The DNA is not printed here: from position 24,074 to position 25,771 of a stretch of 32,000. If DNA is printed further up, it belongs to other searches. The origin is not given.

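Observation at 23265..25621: Candidate novel RiPP-like system: 54-aa Cys-free peptide, CPBP intramembrane protease and RRE-fused radical SAM/SPASM enzyme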

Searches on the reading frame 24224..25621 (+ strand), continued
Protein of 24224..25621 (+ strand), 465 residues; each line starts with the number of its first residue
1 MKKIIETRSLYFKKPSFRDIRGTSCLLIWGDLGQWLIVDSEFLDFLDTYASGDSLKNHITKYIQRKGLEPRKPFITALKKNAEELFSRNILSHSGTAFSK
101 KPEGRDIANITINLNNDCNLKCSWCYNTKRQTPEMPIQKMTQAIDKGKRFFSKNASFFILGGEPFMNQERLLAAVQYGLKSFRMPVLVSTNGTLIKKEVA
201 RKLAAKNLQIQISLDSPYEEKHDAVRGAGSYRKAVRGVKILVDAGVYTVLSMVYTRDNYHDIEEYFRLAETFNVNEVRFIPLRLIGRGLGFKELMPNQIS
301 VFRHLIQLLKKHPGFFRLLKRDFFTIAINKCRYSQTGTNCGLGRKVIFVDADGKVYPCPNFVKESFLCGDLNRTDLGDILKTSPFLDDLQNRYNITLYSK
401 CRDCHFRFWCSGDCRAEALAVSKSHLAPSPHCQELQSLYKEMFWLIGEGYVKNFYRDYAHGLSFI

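Call 24: search_protein_families(library=pfam, proteins=[L003:4078-5286:+, L009:3354-4343:+, L010:3178-4269:+, L022:3214-4374:+, L007:441-1502:+, L021:1393-2775:+, L015:6357-7448:+, L003:3111-3986:+], max_evalue=1)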
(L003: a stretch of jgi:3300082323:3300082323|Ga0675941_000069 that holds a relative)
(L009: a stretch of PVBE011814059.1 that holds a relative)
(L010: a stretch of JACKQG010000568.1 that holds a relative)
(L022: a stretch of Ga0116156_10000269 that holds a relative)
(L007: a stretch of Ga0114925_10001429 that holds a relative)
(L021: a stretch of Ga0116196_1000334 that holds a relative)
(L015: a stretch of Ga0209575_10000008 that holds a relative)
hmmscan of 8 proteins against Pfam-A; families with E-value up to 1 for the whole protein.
L003:4078-5286:+ (402 aa): 1 family
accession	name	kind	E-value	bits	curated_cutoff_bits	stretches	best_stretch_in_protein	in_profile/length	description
PF19779.4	DUF6264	-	0.39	11.3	31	1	102-156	118-170/183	Family of unknown function (DUF6264)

L009:3354-4343:+ (329 aa): 2 families
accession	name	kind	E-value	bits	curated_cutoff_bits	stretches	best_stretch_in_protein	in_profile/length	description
PF08334.16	T2SSG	-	0.0013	19.2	21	1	192-232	58-100/108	Type II secretion system (T2SS), protein G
PF23778.1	Phage_holin_2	-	0.0088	16.7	32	1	78-121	3-46/92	Putative phage holin family 2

L010:3178-4269:+ (363 aa): 5 families
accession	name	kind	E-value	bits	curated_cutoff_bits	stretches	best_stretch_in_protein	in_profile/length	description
PF08334.16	T2SSG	-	3.6e-05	24.2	21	1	206-247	59-101/108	Type II secretion system (T2SS), protein G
PF05656.20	DUF805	-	0.0083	17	25.7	1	85-132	49-98/111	Protein of unknown function (DUF805)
PF01757.29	Acyl_transf_3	-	0.01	15.4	31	1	88-131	188-231/326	Acyltransferase domain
PF11293.13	DUF3094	-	0.33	11.1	27.1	1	106-128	22-44/55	Protein of unknown function (DUF3094)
PF04932.20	Wzy_C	-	0.75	10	31.7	0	82-130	16-58/149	O-Antigen ligase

L022:3214-4374:+ (386 aa): 2 families
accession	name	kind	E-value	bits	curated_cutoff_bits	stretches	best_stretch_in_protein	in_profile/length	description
PF13567.11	DUF4131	-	0.089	12.9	31.6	1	116-168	7-60/165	Domain of unknown function (DUF4131)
PF04932.20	Wzy_C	-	0.11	12.7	31.7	1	114-155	16-60/149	O-Antigen ligase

L007:441-1502:+ (353 aa): 3 families
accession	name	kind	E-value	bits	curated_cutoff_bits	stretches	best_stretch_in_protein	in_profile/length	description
PF14402.11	7TM_transglut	-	0.0033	17.4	25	1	85-132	95-142/248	7 transmembrane helices usually fused to an inactive transglutaminase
PF04238.17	DUF420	-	0.028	15.1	30.5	1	88-144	7-62/130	Protein of unknown function (DUF420)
PF01545.26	Cation_efflux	-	0.98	9.6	26.6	0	90-141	71-125/198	Cation efflux family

L021:1393-2775:+ (460 aa): 1 family
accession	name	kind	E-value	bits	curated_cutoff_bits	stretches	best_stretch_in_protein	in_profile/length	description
PF13567.11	DUF4131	-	0.084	13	31.6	1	138-192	4-55/165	Domain of unknown function (DUF4131)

L015:6357-7448:+ (363 aa): 1 family
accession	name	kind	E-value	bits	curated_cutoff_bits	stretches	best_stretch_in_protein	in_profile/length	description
PF13627.12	LptM_cons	-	0.073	13.4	27.3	1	112-126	2-16/23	LPS-assembly lipoprotein LptM, conserved region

L003:3111-3986:+ (291 aa): 1 family
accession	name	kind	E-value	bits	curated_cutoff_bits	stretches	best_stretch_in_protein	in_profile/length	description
PF04055.27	Radical_SAM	-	0.002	18.7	29.5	1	1-93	28-117/166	Radical SAM superfamily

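Call 25: search_protein_families(library=ncbifam, proteins=[L003:4078-5286:+, L009:3354-4343:+, L010:3178-4269:+, L022:3214-4374:+, L004:3259-3558:+, L006:1583-1900:+, L003:3111-3986:+], max_evalue=10)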
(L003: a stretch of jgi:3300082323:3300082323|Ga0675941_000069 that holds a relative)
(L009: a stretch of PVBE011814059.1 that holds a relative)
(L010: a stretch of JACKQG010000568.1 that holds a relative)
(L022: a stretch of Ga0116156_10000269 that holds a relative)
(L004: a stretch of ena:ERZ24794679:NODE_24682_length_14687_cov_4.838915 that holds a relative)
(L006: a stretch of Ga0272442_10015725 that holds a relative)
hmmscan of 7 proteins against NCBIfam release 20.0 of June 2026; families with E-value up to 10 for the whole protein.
L003:4078-5286:+ (402 aa): 0 families

L009:3354-4343:+ (329 aa): 1 family
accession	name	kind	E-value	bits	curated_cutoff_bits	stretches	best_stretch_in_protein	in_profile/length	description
NF058595.1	invert_tail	domain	0.2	12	37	1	57-127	6-73/113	lipo-invert putative C-terminal anchoring domain-containing protein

L010:3178-4269:+ (363 aa): 1 family
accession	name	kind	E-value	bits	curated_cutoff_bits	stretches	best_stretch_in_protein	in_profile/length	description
TIGR01710.1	typeII_sec_gspG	equivalog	0.0098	15.9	88.85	1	204-246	84-128/134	type II secretion system major pseudopilin GspG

L022:3214-4374:+ (386 aa): 1 family
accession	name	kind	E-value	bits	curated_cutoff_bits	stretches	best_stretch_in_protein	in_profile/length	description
NF041641.1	AmoC_BACT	equivalog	0.024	13.9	319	1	138-249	107-215/250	bacterial ammonia monooxygenase, subunit AmoC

L004:3259-3558:+ (99 aa): 0 families

L006:1583-1900:+ (105 aa): 0 families

L003:3111-3986:+ (291 aa): 7 families
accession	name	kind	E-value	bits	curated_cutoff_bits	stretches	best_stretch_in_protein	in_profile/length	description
TIGR04078.1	rSAM_yydG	equivalog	1.7e-06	27.7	300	1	15-104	44-132/309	YydG family radical SAM peptide epimerase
NF045646.2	rSAM_Se_TrsS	equivalog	7.9e-06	24.7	490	1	8-105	122-215/441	radical SAM (seleno)protein TrsS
NF045702.1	rSAM_GDGT_ether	equivalog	0.00033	19.4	450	1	18-81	135-194/486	tetraether lipid synthase Tes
TIGR04347.1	pseudo_SAM_Halo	equivalog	0.02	14.2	525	1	15-84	81-143/390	TIGR04347 family pseudo-SAM/SPASM protein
NF045703.1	rSAM_Tes_intein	exception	0.024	12.4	1700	1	17-84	642-705/1040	tetraether lipid synthase Tes, intein-containing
TIGR02109.1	PQQ_syn_pqqE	equivalog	0.038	12.9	381.35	1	15-85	50-113/358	pyrroloquinoline quinone biosynthesis protein PqqE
TIGR02668.1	moaA_archaeal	equivalog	0.061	12.3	325.25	1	2-86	41-117/303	GTP 3',8-cyclase MoaA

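Call 29: search_solved_structures(query=A1, max_evalue=0.001, show_alignments=2)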
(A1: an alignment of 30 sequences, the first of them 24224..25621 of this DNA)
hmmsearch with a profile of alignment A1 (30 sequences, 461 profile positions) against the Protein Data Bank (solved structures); distinct sequences matched with E-value up to 0.001: 34.
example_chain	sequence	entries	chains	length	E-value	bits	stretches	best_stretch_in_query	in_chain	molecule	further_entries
5wgg_A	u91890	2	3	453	2.9e-24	88.7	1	63-446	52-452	Radical SAM domain protein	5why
4k36_A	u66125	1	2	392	2.7e-23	85.5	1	114-440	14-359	Anaerobic sulfatase-maturating enzyme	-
4k37_A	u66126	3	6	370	4.4e-23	84.9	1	114-438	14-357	Anaerobic sulfatase-maturating enzyme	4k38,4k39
6efn_A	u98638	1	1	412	5.3e-23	84.6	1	54-383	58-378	Sporulation killing factor maturation protein SkfB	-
6c8v_A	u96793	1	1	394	3.1e-21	78.8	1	109-430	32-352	Coenzyme PQQ synthesis protein E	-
8vpo_A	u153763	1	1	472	2.6e-18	69.1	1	35-274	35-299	Radical SAM core domain-containing protein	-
9gm3_A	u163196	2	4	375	7.3e-12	47.9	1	103-240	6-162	ChlB radical SAM domain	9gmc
7tol_A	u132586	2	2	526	8.1e-11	44.4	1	103-362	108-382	glycerol dibiphytanyl glycerol tetraether - macrocyclic archaeol synthase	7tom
9dfu_A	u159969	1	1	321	6.4e-10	41.5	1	107-264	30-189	Radical SAM core domain-containing protein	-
9dfn_A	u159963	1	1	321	1e-09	40.8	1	108-264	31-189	Radical SAM core domain-containing protein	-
5v1q_A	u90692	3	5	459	2.9e-09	39.3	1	115-412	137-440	Radical SAM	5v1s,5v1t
4m7t_A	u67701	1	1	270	1.4e-08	37.1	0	106-206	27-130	BtrN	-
5vsl_A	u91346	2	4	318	1.6e-08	36.8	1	86-240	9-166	Radical S-adenosyl methionine domain-containing protein 2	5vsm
4m7s_A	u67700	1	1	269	1.7e-08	36.8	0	107-206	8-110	BtrN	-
6q2p_A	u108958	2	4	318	1.7e-08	36.8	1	86-240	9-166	Radical S-adenosyl methionine domain-containing protein 2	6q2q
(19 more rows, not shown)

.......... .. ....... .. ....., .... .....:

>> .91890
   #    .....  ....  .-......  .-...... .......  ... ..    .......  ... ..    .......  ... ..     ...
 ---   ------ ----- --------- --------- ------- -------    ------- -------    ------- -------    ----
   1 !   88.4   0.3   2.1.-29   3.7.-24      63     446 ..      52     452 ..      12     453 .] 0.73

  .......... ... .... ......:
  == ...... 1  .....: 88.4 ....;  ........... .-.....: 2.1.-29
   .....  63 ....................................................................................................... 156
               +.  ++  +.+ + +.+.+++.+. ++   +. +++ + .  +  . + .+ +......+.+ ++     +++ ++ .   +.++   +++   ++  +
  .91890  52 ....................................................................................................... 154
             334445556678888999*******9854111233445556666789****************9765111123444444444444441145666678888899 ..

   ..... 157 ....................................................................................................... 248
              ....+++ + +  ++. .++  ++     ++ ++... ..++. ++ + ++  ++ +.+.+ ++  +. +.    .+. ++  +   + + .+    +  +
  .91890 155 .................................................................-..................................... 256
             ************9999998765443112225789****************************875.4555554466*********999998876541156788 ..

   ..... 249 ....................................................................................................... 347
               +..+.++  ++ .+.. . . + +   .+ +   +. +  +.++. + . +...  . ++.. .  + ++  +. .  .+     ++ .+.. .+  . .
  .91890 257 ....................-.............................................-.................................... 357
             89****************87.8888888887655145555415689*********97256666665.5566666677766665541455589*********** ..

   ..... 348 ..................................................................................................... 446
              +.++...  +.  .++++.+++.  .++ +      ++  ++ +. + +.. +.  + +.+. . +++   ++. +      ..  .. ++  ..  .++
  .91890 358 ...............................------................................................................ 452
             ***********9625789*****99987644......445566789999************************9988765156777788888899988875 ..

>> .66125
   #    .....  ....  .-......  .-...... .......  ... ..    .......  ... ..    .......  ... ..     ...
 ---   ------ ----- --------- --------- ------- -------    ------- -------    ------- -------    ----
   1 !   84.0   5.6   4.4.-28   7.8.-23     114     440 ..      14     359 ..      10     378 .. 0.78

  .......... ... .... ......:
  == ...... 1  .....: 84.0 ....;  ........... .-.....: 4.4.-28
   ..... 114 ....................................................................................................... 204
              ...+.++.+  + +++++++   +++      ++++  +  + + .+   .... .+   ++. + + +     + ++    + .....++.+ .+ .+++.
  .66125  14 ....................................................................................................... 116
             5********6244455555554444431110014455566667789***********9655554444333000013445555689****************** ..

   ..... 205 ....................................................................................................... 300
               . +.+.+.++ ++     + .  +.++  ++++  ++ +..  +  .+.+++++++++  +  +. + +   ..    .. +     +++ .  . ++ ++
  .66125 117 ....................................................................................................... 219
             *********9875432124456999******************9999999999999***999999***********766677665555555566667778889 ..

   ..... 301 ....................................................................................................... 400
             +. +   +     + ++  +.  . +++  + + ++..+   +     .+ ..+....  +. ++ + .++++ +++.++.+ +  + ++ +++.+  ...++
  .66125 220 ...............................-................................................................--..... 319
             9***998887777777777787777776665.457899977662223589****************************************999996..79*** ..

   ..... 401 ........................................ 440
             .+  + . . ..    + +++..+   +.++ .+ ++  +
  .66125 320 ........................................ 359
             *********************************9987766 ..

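Call 44: find_encoding_contigs(protein=P0126, flank=1000, max_places=2)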
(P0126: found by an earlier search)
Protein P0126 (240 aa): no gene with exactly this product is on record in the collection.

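Call 47: predict_structure(alignment_id=A3)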
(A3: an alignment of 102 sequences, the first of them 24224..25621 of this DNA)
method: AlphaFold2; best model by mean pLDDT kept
length: 465 residues; sequences in the alignment: 102
mean_pLDDT: 93.8   pTM: 0.92
mean pLDDT of the five models: 93.8, 93.5, 93.3, 93.2, 93.0
residues with pLDDT >= 90: 405; 70-90: 47; 50-70: 13; < 50: 0
segments of 3 or more residues with pLDDT < 50: none
pLDDT, mean of each block of 10 residues (from residue 1): 83 96 97 96 92 91 93 93 94 87 91 96 87 97 98 96 95 98 97 98 92 98 98 99 98 98 99 98 96 98 98 95 94 87 94 97 96 98 94 92 94 93 95 97 96 68 53
secondary structure, 60 per line:
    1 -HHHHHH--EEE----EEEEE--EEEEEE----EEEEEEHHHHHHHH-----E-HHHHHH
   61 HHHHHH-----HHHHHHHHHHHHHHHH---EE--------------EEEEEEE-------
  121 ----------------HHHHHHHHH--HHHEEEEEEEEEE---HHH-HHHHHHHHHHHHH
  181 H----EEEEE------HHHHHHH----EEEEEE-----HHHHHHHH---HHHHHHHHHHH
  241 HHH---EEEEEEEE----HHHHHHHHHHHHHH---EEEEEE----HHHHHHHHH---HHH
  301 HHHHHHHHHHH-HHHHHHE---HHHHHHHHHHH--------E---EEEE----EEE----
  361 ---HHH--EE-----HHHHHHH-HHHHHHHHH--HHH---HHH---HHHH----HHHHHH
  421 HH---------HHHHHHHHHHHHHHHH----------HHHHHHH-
elements in order: H2-7 E10-12 E17-21 E24-29 E34-39 H40-47 H55-66 H72-87 E107-113 H137-145 E151-160 H168-181 E186-190 H197-203 E208-213 H219-226 H230-243 E247-254 H259-272 E276-281 H286-294 H298-311 H313-318 H323-333 E346-349 E354-356 H376-382 H384-392 H407-410 H415-422 H432-447 H458-464

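Call 50: fold_search(model_id=the predicted structure, library=pdb)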
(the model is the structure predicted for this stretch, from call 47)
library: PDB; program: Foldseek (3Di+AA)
matches with E <= 10: 1624; with E <= 0.001: 129
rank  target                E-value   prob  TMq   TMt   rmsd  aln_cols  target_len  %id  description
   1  5why_B                1.7e-18  1.00  0.62  0.67   6.7       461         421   19  Structural Insights into Thioether Bond Formation in the Biosynthesis of Sactipeptides (released 2017-07-26)
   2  5why_A                1.3e-17  1.00  0.62  0.68   6.4       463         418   19  Structural Insights into Thioether Bond Formation in the Biosynthesis of Sactipeptides (released 2017-07-26)
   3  5wgg_A                3.4e-17  1.00  0.66  0.69   6.7       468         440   18  Structural Insights into Thioether Bond Formation in the Biosynthesis of Sactipeptides (released 2017-07-26)
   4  6efn                  3.6e-15  1.00  0.49  0.59  11.6       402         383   19  Structure of a RiPP maturase, SkfB (released 2018-10-24)
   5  5v1s_A                6.6e-15  1.00  0.58  0.63  13.0       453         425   16  Crystal structure of Streptococcus suis SuiB bound to S-adenosylmethionine (released 2017-08-30)
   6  8vpo                  1.1e-14  1.00  0.69  0.72   4.6       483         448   18  X-Ray Crystal Structure of TigE from Paramaledivibacter caminithermalis (released 2024-02-07)
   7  5v1q_A                2.1e-14  1.00  0.56  0.61  13.0       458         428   16  Crystal structure of Streptococcus suis SuiB (released 2017-08-30)
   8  5v1t_A                2.2e-14  1.00  0.58  0.61  13.7       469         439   16  Crystal structure of Streptococcus suis SuiB bound to precursor peptide SuiA (released 2017-08-30)
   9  5v1q_B                2.5e-14  1.00  0.56  0.59  12.8       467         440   17  Crystal structure of Streptococcus suis SuiB (released 2017-08-30)
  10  4k37_A                3.2e-14  1.00  0.60  0.75   4.4       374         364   18  Native anSMEcpe with bound AdoMet (released 2013-05-08)
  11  5v1s_B                9.2e-14  1.00  0.54  0.58  12.9       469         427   16  Crystal structure of Streptococcus suis SuiB bound to S-adenosylmethionine (released 2017-08-30)
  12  4k37_B                9.7e-14  1.00  0.62  0.76   4.2       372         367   18  Native anSMEcpe with bound AdoMet (released 2013-05-08)
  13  4k38_A                1.7e-13  1.00  0.60  0.74   4.3       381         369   18  Native anSMEcpe with bound AdoMet and Kp18Cys peptide (released 2013-05-08)
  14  4k36_A                2.1e-13  1.00  0.60  0.71   4.6       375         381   18  His6 tagged anSMEcpe with bound AdoMet (released 2013-05-08)
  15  4k39_B                4.1e-13  1.00  0.60  0.76   4.4       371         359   18  Native anSMEcpe with bound AdoMet and Cp18Cys peptide (released 2013-05-08)
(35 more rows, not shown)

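Call 81: find_encoding_contigs(protein=P0027, flank=4000, max_places=2)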
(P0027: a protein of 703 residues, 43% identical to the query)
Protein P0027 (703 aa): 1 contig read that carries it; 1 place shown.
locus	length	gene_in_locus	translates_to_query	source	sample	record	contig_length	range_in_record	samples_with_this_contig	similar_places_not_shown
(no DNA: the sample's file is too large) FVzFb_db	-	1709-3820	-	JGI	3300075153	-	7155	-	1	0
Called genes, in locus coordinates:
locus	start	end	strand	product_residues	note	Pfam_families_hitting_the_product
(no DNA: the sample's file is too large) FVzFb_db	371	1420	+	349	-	-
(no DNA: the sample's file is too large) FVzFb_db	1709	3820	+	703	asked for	PF02517:Rce1-like, PF04055:Radical_SAM, PF13353:Fer4_12 (weak), PF13186:SPASM (weak)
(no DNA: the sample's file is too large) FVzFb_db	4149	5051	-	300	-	PF06314:ADC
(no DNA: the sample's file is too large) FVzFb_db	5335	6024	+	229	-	PF06940:DUF1287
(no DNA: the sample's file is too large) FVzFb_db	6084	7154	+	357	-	?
